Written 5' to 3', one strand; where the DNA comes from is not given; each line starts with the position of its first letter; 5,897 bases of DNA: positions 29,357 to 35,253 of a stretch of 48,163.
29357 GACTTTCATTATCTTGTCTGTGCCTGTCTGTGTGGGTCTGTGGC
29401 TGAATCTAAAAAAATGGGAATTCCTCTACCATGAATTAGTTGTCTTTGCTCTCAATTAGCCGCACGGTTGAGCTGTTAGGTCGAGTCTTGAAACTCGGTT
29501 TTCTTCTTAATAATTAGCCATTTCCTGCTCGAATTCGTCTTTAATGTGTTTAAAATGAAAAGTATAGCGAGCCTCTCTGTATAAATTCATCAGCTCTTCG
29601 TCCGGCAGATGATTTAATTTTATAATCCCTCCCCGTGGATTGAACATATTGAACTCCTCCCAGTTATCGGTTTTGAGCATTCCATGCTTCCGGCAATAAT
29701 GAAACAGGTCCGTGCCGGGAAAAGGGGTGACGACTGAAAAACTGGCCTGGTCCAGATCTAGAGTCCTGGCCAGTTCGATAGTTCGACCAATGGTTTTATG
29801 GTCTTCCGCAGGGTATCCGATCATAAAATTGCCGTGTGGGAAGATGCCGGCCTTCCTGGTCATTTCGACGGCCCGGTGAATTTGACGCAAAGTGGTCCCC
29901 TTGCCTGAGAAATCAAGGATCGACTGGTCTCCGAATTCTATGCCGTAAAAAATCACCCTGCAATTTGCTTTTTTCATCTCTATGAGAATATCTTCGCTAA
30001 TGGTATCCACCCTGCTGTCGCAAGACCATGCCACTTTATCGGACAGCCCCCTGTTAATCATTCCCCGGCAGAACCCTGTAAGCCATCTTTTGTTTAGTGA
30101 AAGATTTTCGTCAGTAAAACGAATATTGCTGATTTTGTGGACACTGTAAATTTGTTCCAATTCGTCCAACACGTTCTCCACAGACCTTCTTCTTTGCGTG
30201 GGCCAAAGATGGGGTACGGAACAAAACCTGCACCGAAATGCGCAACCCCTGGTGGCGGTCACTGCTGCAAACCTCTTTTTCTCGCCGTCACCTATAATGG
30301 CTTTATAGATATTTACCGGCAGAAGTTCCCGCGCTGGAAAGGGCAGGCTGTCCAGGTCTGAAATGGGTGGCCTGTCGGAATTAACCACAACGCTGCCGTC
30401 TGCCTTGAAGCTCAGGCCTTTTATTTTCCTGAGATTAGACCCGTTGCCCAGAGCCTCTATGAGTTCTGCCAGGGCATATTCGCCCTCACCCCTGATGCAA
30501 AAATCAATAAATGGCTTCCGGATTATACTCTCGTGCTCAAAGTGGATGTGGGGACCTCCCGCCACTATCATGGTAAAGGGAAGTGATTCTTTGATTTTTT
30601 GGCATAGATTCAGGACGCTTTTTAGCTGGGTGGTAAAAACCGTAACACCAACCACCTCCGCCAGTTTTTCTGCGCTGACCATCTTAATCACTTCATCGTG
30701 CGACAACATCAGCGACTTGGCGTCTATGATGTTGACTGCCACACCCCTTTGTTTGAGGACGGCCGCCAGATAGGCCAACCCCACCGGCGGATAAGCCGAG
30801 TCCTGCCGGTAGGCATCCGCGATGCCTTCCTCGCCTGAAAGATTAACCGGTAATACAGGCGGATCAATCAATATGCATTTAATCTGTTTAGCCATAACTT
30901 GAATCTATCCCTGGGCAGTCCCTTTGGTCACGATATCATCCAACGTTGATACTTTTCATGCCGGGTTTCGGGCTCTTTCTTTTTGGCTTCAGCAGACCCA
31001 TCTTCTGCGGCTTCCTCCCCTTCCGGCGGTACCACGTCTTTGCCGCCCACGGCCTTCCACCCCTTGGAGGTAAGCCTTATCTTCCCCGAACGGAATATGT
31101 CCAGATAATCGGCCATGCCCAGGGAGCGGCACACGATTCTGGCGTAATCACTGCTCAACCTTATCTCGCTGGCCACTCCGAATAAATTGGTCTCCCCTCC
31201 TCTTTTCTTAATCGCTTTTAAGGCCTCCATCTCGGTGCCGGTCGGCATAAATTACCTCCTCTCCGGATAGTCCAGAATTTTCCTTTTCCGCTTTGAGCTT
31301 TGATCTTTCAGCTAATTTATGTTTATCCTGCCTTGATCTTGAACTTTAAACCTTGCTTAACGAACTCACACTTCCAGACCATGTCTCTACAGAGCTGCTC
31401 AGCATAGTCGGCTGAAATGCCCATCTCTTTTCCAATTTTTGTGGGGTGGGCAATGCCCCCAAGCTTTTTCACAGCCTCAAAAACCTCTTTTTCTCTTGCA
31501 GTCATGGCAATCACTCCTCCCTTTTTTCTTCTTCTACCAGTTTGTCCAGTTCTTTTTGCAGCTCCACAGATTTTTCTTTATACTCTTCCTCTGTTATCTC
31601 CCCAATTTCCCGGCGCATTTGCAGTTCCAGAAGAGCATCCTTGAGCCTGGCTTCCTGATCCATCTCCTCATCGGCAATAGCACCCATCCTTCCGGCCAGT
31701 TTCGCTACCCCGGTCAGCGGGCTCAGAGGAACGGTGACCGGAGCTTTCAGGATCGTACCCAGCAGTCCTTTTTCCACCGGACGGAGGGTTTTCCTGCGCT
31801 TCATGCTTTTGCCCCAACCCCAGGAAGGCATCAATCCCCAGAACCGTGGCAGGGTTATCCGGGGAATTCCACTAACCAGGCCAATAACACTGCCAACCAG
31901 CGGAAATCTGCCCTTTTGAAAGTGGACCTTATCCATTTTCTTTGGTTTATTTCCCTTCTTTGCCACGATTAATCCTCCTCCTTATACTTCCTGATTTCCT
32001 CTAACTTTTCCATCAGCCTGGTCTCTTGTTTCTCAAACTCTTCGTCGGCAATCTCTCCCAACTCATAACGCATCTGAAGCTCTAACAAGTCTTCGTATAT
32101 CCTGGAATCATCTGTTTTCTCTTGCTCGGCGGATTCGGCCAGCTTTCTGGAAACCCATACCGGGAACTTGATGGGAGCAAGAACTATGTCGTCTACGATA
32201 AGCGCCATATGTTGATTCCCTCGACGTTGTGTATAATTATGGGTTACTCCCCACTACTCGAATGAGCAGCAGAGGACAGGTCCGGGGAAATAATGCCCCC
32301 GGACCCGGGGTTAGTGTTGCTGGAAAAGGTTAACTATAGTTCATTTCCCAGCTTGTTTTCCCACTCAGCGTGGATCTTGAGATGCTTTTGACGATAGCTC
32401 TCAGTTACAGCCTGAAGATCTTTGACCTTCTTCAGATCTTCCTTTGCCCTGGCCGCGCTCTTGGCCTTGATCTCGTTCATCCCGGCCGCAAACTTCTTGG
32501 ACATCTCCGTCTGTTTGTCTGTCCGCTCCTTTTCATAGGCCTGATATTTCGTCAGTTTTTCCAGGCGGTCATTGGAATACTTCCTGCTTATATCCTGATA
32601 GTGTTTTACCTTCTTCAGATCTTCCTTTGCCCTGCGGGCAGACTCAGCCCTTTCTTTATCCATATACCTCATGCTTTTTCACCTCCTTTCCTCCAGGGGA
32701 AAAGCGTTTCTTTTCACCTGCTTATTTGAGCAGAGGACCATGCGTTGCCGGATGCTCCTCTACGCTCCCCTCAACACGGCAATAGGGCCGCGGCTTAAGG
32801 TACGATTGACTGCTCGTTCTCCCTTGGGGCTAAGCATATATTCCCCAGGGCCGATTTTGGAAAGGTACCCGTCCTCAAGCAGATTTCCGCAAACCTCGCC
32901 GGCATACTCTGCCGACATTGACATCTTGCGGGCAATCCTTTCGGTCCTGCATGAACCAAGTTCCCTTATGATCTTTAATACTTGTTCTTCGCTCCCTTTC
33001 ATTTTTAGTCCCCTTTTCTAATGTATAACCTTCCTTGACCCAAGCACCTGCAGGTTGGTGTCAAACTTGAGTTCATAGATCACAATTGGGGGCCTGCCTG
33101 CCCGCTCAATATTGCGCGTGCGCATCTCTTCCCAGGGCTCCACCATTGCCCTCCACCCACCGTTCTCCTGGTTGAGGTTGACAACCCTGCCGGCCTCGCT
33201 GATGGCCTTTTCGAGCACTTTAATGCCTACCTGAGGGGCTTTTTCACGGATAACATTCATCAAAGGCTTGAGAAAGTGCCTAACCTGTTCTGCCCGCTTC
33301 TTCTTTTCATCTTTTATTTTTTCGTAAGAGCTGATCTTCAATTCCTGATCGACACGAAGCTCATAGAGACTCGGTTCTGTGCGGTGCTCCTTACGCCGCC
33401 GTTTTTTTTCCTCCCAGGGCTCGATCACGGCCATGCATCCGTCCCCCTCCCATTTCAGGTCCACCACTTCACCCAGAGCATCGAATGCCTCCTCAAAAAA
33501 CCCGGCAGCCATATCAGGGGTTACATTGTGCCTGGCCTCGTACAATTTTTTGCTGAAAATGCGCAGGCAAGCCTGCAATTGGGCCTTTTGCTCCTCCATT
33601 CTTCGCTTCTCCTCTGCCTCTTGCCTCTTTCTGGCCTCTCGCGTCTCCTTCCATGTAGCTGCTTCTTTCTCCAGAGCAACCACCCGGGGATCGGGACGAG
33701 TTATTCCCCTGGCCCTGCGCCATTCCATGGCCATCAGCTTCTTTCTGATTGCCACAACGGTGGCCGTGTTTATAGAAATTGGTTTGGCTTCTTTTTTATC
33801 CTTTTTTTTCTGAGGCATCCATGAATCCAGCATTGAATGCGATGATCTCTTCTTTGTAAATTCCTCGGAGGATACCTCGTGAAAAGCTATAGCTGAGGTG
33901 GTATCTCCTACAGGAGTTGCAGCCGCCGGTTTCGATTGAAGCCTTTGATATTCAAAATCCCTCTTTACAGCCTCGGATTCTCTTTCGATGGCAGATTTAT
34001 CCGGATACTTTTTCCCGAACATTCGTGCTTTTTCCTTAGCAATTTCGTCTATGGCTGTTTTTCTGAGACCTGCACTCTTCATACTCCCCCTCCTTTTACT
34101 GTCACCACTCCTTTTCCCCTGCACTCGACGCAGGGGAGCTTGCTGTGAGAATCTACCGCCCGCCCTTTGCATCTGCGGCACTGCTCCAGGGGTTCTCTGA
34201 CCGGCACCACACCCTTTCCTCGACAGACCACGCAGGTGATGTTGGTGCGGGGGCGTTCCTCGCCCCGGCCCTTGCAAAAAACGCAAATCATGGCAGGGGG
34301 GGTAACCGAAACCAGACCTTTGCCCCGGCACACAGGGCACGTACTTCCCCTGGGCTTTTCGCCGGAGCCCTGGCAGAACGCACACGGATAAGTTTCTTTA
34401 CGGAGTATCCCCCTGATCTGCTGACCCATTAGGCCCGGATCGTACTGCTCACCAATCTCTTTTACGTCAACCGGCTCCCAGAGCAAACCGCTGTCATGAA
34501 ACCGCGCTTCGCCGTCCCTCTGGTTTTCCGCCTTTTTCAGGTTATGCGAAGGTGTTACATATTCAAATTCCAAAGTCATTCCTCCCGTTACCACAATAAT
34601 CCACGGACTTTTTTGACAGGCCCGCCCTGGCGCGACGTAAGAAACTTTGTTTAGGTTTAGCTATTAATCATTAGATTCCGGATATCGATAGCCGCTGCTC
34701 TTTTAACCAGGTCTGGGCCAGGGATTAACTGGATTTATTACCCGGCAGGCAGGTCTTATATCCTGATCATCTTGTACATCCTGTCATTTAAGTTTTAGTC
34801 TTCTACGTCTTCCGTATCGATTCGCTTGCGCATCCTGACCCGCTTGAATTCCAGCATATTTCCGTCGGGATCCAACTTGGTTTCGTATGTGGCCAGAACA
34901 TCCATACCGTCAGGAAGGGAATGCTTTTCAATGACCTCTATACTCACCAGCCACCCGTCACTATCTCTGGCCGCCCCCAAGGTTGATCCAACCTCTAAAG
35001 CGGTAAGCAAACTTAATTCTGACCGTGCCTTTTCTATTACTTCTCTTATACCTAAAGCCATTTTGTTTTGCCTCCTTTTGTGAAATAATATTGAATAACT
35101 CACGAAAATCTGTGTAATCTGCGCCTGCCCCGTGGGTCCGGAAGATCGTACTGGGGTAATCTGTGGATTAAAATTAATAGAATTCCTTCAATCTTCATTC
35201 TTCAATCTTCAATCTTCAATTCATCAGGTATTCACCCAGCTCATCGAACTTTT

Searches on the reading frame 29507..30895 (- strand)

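Call 37: search_protein_families(library=pfam, proteins=[window:29507-30895:-], max_evalue=0.001)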
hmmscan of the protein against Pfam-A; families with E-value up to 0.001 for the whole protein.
window:29507-30895:- (462 aa): 2 families
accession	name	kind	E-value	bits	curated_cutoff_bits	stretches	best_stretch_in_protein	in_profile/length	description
PF02310.24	B12-binding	-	2e-21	76.5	32.1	1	35-145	12-120/121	B12 binding domain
PF04055.27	Radical_SAM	-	1.2e-19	71.6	29.5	1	214-376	3-166/166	Radical SAM superfamily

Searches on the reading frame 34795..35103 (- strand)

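Call 37: search_protein_families(library=pfam, proteins=[window:34795-35103:-], max_evalue=0.001)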
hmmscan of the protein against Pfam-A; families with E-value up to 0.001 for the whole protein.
window:34795-35103:- (102 aa): 1 family
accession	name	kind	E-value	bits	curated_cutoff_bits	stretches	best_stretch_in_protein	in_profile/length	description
PF05800.16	GvpO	-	8.6e-19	67.8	25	1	10-94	6-90/94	Gas vesicle synthesis protein GvpO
